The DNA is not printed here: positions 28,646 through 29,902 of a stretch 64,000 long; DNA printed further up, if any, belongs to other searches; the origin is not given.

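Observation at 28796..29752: SLOG/LOG-like nucleotide-binding domain fused to a DEDDh exonuclease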

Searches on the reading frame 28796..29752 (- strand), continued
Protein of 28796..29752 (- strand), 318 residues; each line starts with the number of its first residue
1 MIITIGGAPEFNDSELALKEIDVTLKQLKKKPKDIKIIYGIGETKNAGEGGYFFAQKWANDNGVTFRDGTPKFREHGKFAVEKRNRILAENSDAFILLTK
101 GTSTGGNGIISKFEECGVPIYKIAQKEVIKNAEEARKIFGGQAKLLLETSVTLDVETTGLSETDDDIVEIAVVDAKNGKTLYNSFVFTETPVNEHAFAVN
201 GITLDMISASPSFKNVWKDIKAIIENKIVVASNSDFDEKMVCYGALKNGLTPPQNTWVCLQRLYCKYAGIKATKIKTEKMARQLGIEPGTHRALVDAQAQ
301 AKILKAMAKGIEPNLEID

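Call 56: find_related_loci(query=A1, collection=viral_contigs, flank=6000)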
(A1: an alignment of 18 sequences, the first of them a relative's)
Query A1 (318 aa) in viral_contigs; peptide patterns used: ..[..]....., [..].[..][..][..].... (x = any residue, [..] = any of these).
599 stretches matched a pattern (row limit reached: there are more); 122 encode a relative of the query (tblastn E <= 1e-3); the best 80 are kept; 80 distinct loci.
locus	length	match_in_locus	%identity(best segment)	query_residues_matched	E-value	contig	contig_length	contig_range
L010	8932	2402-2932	32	130-309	1e-21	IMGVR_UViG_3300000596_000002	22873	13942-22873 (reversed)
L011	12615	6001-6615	31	122-308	2e-21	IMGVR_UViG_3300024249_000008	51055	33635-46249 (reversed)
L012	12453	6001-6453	34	151-296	2e-20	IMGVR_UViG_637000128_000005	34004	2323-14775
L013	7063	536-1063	31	145-307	1e-19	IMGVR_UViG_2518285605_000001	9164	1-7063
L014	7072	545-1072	31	145-307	1e-19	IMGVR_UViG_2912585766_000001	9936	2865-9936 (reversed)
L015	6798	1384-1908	33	143-308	3e-19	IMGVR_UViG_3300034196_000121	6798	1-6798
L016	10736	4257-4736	31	152-309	4e-18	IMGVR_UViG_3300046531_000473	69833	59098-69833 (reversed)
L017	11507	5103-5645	32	142-310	2e-17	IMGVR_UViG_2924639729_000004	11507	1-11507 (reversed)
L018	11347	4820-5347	28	146-310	2e-17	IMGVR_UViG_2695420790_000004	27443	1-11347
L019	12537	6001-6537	33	144-310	2e-17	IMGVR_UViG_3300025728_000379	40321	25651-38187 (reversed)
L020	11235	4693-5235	33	144-315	3e-17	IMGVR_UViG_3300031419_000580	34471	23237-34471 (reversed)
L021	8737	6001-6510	32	147-316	3e-17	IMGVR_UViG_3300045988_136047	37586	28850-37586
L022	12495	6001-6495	30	143-308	6e-17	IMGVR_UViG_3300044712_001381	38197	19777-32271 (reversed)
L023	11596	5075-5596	33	146-310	1e-16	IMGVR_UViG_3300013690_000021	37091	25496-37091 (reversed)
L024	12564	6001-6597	29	116-313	2e-16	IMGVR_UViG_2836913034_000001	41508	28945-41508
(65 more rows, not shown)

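Call 57: search_dna_similar(query=L006:7574-7993:+, collection=phages, mode=protein, max_rows=40, max_evalue=0.001, rows=spread)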
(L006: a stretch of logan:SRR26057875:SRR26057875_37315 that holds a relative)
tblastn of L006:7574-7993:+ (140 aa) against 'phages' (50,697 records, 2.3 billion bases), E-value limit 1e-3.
Records with a match: 1213; places in all: 1213; records where one place covers at least 80% of the query: 36.
Best place of each record, by identity: <60% 1213.
By first word of the organism name: Mycobacterium 381; Salmonella 180; Escherichia 119; Klebsiella 89; Bacillus 37; Vibrio 36; Campylobacter 36; Streptomyces 35; Pseudomonas 25; Erwinia 24; and 58 more.
By host as written in the record: Mycobacterium smegmatis mc2 155 266; - 92; Mycobacterium smegmatis mc#155 66; Klebsiella pneumoniae 51; Escherichia coli 46; Salmonella enterica 30; Rhodobacter capsulatus YW1 24; Salmonella enterica subsp. enterica serovar Enteritidis PT1 21; and 270 more.
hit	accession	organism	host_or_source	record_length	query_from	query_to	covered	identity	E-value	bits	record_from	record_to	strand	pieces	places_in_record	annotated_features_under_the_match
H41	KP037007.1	Erwinia phage phiEa2809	Erwinia amylovora 1/79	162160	9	111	74%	44.4%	2e-14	74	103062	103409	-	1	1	putative chromosome segregation protein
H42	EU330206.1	Escherichia phage phiEco32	Escherichia coli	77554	15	115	72%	40.2%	1e-12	69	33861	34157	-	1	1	putative GTP-binding protein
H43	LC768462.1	Escherichia phage phiEc_1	Escherichia coli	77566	15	115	72%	39.3%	1e-11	66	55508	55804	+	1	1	hypothetical protein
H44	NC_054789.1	Mycobacterium phage DroogsArmy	Mycobacterium smegmatis mc2155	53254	1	116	83%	34.1%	2e-8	57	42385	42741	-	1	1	58: DprA-like DNA processing chain A | 59: hypothetical protein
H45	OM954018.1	Flumine sipho-like phage 1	river water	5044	7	116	79%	35.4%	4e-12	67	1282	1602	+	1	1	none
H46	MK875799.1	Mycobacterium phage Xena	Mycobacterium smegmatis mc2 155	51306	7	116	79%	35.0%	8e-6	49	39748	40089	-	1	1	58: hypothetical protein | 59: hypothetical protein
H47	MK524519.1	Mycobacterium phage Salz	Mycobacterium smegmatis mc2 155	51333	11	116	76%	36.3%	4e-8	56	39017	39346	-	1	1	62: DprA-like DNA processing chain A | 63: hypothetical protein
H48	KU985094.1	Mycobacterium phage Burger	Mycobacterium smegmatis mc2 155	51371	11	116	76%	36.3%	4e-5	47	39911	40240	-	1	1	59: hypothetical protein | 60: hypothetical protein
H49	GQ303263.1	Mycobacterium phage Peaches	Mycobacterium smegmatis mc2 155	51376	11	116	76%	36.3%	4e-5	47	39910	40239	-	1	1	59: hypothetical protein | 60: hypothetical protein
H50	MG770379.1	Klebsiella phage vB_KpnM_KpS110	Klebsiella pneumoniae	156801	10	110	72%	37.8%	9e-9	58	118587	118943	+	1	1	hypothetical protein (x2)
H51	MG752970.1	Ralstonia phage RsoM2USA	Ralstonia solanacearum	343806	5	116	80%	33.9%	5e-7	53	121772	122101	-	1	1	hypothetical protein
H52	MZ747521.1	Mycobacterium phage Timothy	Mycobacterium smegmatis mc#155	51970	11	116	76%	35.4%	3e-8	57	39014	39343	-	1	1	63: DprA-like DNA processing chain A | 64: membrane protein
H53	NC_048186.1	Escherichia phage vB_EcoM_KWBSE43-6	Escherichia coli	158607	7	110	74%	36.1%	2e-8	57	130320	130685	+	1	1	GTP-binding domain | hypothetical protein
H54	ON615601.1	Synechococcus phage BUCT-ZZ01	Synechococcus elongatus PCC 7942 = ...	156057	10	115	76%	34.8%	2e-7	54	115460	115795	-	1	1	hypothetical protein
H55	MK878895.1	Mycobacterium phage SheldonCooper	Mycobacterium smegmatis mc2 155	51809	11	116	76%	34.5%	2e-4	45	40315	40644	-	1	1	61: DprA-like DNA processing chain A | 62: hypothetical protein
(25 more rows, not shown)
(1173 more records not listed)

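Call 63: fold_search(model_id=the predicted structure, library=pdb)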
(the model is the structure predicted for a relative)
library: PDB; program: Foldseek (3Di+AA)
matches with E <= 10: 1161; with E <= 0.001: 212
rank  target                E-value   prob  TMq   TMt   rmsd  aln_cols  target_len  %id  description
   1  8h2f                  4.0e-10  1.00  0.46  0.82   2.7       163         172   24  Crystal structure of DnaQ domain in complex witn TMP of Streptococcus thermophilus strain DGCC 7710 (released 2023-09-13)
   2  8h18                  6.4e-10  1.00  0.46  0.82   3.0       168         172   24  Crystal structure of DnaQ domain of Streptococcus thermophilus strain DGCC 7710 (released 2023-09-13)
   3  9qpc_A                1.1e-09  1.00  0.47  0.14   7.9       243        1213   19  DNA polymerase with inhibitor (released 2025-09-24)
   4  9qrn_A                1.4e-09  1.00  0.47  0.15   7.9       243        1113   19  DNA polymerase without DNA or inhibitor (released 2025-09-24)
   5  8zef_A                8.3e-09  1.00  0.45  0.17   2.9       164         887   25  Crystal structure of Staphylococcus aureus DinG protein in complex with ssDNA and Ca2+ (released 2025-05-21)
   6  1j53                  1.1e-08  1.00  0.45  0.81   2.6       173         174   22  Structure of the N-terminal Exonuclease Domain of the Epsilon Subunit of E.coli DNA Polymerase III at pH 8.5 (released 2002-10-16)
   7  9ii8_A                1.1e-08  1.00  0.45  0.17   3.0       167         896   25  Crystal structure of Staphylococcus aureus DinG protein in complex with ssDNA (released 2025-06-25)
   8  4fzx_C                1.8e-08  1.00  0.38  0.69   5.1       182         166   24  Exonuclease X in complex with 3' overhanging duplex DNA (released 2013-07-03)
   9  2ido_C                2.1e-08  1.00  0.44  0.78   3.1       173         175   22  Structure of the E. coli Pol III epsilon-Hot proofreading complex (released 2006-11-14)
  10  2gui                  2.8e-08  1.00  0.45  0.79   2.9       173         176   22  Structure and Function of Cyclized Versions of the Proofreading Exonuclease Subunit of E. coli DNA Polymerase III (released 2007-03-13)
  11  2ido_A                4.5e-08  1.00  0.44  0.77   3.4       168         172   23  Structure of the E. coli Pol III epsilon-Hot proofreading complex (released 2006-11-14)
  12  2p1j_B                4.5e-08  1.00  0.39  0.69   9.7       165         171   26  Crystal structure of a polC-type DNA polymerase III exonuclease domain from Thermotoga maritima (released 2007-03-20)
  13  4qoz_E                6.4e-08  1.00  0.45  0.50   5.1       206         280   17  Crystal structure of the histone mRNA stem-loop, stem-loop binding protein (phosphorylated), and 3'hExo ternary comple (released 2014-07-23)
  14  2p1j_A                8.1e-08  1.00  0.40  0.73   7.4       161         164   26  Crystal structure of a polC-type DNA polymerase III exonuclease domain from Thermotoga maritima (released 2007-03-20)
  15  4qoz_B                8.1e-08  1.00  0.44  0.50   5.4       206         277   18  Crystal structure of the histone mRNA stem-loop, stem-loop binding protein (phosphorylated), and 3'hExo ternary comple (released 2014-07-23)
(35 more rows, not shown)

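Call 64: fold_search(model_id=the predicted structure, library=viral)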
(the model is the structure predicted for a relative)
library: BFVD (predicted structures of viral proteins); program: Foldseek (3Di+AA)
matches with E <= 10: 803; with E <= 0.001: 123
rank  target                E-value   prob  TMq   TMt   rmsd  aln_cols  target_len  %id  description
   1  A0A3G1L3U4            2.6e-12  1.00  0.50  0.74   3.1       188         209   24  DNA polymerase III subunit epsilon [Synechococcus phage S-CBWM1]
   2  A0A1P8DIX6            7.3e-11  1.00  0.46  0.71   4.9       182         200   25  (no name in the UniProt tables at hand)
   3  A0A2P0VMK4            1.3e-09  1.00  0.42  0.18  10.4       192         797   23  Putative exonuclease [Tetraselmis virus 1]
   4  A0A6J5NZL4            1.6e-09  1.00  0.44  0.75   3.1       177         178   22  DnaQ DNA polymerase III, epsilon subunit and related 3'-5' exonucleases [uncultured Caudovirales phage]
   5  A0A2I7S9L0            3.2e-09  1.00  0.47  0.55   3.2       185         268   21  (no name in the UniProt tables at hand)
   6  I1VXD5                5.8e-09  1.00  0.37  0.29  15.8       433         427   12  (no name in the UniProt tables at hand)
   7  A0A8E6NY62            6.1e-09  1.00  0.45  0.48   3.4       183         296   21  (no name in the UniProt tables at hand)
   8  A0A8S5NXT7            9.8e-09  1.00  0.43  0.45   5.5       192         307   18  DNA polymerase III subunit alpha [Siphoviridae sp. ct6bb17]
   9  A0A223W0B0            1.3e-08  1.00  0.40  0.47   4.3       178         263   21  Polymerase epsilon subunit [Agrobacterium phage Atu_ph07]
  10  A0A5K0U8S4            3.1e-08  1.00  0.48  0.42   3.6       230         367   18  UvrD/REP helicase family protein [Yasminevirus sp. GU-2018]
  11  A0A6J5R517            3.3e-08  1.00  0.38  0.47   5.5       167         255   24  DnaQ DNA polymerase III, epsilon subunit and related 3'-5' exonucleases [uncultured Caudovirales phage]
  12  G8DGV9                4.0e-08  1.00  0.42  0.54  11.0       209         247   19  (no name in the UniProt tables at hand)
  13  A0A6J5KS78            5.0e-08  1.00  0.44  0.11   3.6       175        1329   24  DNA-directed DNA polymerase [uncultured Caudovirales phage]
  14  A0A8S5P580            6.0e-08  1.00  0.46  0.33   4.4       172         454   21  DNA polymerase III subunit alpha [Siphoviridae sp. ct3yx7]
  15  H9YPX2                7.1e-08  1.00  0.33  0.23  13.1       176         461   23  (no name in the UniProt tables at hand)
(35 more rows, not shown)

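Call 67: find_related_loci(query=window:28796-29752:-, collection=genome_contigs, flank=8000)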
Query window:28796-29752:- (318 aa) in genome_contigs; peptide patterns used: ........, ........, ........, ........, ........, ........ (x = any residue, [..] = any of these).
188 stretches matched a pattern, but none encodes a relative of the query by tblastn (E <= 1e-3).

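Call 68: get_annotated_region(hit=H42, flank=4000)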
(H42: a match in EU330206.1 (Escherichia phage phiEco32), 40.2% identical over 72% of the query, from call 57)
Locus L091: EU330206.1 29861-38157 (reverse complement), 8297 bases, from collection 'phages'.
description: Escherichia phage phiEco32, complete genome.
organism: Escherichia phage phiEco32 (NCBI taxid 2679905)
taxonomy: Viruses; Duplodnaviria; Heunggongvirae; Uroviricota; Caudoviricetes; Gordonclarkvirinae; Kuravirus; Kuravirus phiEco32
host: Escherichia coli; source: -; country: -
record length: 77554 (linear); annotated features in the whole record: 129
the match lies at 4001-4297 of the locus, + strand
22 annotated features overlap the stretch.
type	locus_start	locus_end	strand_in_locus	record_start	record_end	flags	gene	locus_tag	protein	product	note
CDS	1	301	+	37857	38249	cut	-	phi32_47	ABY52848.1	hypothetical protein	-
CDS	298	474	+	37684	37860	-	-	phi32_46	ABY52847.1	hypothetical protein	-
CDS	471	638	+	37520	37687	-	-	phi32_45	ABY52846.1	hypothetical protein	-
CDS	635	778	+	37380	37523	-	-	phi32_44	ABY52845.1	hypothetical protein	-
CDS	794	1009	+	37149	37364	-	-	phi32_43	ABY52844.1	hypothetical protein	-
CDS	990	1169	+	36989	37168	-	-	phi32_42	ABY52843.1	hypothetical protein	-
CDS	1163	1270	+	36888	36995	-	-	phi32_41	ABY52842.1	hypothetical protein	-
CDS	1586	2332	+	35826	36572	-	-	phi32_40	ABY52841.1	hypothetical protein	-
CDS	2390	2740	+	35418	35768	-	-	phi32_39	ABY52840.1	conserved hypothetical protein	-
CDS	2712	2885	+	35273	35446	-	-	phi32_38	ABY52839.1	hypothetical protein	-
CDS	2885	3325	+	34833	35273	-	-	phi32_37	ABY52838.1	Appr-1-p processing enzyme family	-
CDS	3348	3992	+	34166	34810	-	-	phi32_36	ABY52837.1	RNA polymerase ECF sigma factor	-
CDS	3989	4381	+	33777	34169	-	-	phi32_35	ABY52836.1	putative GTP-binding protein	-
CDS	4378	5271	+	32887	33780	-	-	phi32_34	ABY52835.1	ATP-binding protein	putative ATPase or dNMP kinase; contains Waljker A motif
CDS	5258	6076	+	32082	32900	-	-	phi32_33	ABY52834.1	5'-3' exonuclease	similar to exonuclease domain of DNA polymerase I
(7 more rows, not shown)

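Call 69: get_annotated_region(hit=H41, flank=4000)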
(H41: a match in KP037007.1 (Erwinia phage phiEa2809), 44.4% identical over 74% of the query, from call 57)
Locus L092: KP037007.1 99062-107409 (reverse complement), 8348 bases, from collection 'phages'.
description: Erwinia phage phiEa2809, complete genome.
organism: Erwinia phage phiEa2809 (NCBI taxid 1564096)
taxonomy: Viruses; Duplodnaviria; Heunggongvirae; Uroviricota; Caudoviricetes; Ackermannviridae; Nezavisimistyvirus; Nezavisimistyvirus Ea2809
host: Erwinia amylovora 1/79; source: leaves of Malus domestica; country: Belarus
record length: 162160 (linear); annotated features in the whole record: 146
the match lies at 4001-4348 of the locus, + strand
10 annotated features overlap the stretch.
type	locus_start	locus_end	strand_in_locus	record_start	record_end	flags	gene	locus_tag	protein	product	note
CDS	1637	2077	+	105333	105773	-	-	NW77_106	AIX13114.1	hypothetical protein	similar to protein MAM_063 [Serratia phage phiMAM1]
CDS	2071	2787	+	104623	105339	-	-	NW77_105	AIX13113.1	hypothetical protein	similar to protein MAM_065 [Serratia phage phiMAM1]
CDS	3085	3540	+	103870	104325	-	-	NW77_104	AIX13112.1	hypothetical protein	similar to hypothetical protein [Dickeya phage Limestone]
CDS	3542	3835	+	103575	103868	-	-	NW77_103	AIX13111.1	hypothetical protein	similar to protein MAM_068 [Serratia phage phiMAM1]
CDS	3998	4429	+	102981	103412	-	-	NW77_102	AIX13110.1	putative chromosome segregation protein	putative phage chromosome segregation protein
CDS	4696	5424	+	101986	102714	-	-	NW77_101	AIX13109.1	hypothetical protein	similar to protein MAM_071 [Serratia phage phiMAM1]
CDS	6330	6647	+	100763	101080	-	-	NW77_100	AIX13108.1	tail completion and sheath stabilizer protein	Gp3 T4-like tail completion and sheath stabilizer protein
CDS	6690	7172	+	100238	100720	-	-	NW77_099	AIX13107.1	putative repair and recombination protein UvsY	-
CDS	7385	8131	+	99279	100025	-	-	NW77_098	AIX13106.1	putative exonuclease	-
CDS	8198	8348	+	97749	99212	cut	-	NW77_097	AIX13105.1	RNA-DNA and DNA-DNA helicase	-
